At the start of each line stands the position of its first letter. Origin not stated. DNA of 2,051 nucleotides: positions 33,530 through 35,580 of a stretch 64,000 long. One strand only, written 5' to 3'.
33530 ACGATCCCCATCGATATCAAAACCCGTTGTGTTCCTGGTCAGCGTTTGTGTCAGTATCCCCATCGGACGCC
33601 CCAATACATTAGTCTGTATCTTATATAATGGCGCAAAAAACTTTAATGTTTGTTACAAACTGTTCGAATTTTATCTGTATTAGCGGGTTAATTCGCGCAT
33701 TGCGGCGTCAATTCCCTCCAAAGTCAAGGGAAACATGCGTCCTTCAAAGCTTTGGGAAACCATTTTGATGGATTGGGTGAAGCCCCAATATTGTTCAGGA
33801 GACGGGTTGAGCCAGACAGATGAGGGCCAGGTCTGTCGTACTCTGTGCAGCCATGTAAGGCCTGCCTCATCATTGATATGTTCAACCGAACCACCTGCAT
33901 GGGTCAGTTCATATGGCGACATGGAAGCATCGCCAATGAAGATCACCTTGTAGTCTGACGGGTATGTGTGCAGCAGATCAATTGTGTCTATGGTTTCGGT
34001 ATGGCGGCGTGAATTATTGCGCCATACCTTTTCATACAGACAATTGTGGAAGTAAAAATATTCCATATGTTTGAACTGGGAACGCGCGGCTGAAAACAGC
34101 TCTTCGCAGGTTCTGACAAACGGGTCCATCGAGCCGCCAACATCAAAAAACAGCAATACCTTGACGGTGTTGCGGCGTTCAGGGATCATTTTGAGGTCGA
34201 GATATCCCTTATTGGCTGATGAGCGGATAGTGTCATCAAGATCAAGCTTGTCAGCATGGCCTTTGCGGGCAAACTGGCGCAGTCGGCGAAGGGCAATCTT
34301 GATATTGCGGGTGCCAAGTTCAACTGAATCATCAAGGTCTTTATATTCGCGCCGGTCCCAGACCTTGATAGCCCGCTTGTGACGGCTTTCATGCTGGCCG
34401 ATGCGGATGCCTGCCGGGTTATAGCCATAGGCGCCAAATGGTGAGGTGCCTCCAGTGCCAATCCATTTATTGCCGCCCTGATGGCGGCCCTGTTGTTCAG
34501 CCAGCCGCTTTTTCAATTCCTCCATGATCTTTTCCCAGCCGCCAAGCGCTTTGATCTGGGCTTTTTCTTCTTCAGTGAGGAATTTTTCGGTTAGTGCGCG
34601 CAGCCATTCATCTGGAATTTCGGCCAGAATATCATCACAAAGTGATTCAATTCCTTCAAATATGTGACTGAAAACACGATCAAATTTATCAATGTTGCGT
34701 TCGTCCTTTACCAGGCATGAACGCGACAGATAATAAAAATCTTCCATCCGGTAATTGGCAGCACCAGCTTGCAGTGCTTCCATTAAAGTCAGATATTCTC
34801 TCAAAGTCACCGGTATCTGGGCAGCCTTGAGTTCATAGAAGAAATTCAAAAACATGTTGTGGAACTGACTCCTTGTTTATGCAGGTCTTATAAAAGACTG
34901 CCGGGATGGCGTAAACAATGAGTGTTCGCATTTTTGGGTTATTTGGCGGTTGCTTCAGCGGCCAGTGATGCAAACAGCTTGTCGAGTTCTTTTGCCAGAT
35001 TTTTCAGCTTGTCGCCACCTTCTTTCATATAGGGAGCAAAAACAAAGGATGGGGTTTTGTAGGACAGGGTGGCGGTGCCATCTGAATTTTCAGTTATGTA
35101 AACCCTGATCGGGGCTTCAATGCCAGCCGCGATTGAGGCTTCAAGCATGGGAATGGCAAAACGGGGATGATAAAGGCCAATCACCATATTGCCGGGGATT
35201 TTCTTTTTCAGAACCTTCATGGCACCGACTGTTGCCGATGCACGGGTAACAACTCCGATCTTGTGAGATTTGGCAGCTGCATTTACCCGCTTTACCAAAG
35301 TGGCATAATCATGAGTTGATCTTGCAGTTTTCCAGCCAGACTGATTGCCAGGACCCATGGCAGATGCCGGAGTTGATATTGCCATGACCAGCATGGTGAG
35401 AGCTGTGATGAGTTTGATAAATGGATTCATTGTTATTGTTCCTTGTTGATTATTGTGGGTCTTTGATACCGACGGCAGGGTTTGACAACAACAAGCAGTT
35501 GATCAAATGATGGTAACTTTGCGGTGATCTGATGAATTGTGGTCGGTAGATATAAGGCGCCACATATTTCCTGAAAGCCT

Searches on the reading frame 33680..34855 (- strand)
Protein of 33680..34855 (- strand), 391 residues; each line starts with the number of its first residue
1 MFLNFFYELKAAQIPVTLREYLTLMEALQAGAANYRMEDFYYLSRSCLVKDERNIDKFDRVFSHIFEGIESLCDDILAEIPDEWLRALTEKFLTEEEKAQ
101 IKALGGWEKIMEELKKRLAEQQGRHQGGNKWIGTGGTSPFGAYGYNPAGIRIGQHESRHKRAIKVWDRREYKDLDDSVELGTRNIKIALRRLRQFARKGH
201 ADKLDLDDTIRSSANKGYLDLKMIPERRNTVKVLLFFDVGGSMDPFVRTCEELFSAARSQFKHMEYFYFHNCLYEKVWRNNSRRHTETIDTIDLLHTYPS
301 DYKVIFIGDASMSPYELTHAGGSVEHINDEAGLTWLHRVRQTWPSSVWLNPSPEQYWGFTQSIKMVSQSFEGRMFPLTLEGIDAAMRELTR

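Call 10: search_protein_families(library=pfam, proteins=[window:33680-34855:-], max_evalue=0.001)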
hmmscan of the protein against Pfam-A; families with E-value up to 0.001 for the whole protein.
window:33680-34855:- (391 aa): 1 family
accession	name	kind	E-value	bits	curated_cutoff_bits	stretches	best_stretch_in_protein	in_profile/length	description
PF05762.20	VWA_CoxE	-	1.7e-09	37.9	26.4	1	186-273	9-100/222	VWA domain containing CoxE-like protein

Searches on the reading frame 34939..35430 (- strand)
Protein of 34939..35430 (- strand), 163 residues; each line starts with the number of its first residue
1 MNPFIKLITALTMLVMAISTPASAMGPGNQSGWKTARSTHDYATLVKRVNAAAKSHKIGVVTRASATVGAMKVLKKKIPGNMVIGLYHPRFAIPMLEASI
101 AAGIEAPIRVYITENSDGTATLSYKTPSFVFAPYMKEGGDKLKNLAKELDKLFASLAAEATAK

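Call 10: search_protein_families(library=pfam, proteins=[window:34939-35430:-], max_evalue=0.001)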
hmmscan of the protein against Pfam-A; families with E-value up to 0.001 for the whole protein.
window:34939-35430:- (163 aa): 1 family
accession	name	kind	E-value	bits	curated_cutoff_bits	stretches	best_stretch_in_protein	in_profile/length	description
PF03625.19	DUF302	-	5.1e-09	36.3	23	1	72-127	9-63/63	Domain of unknown function DUF302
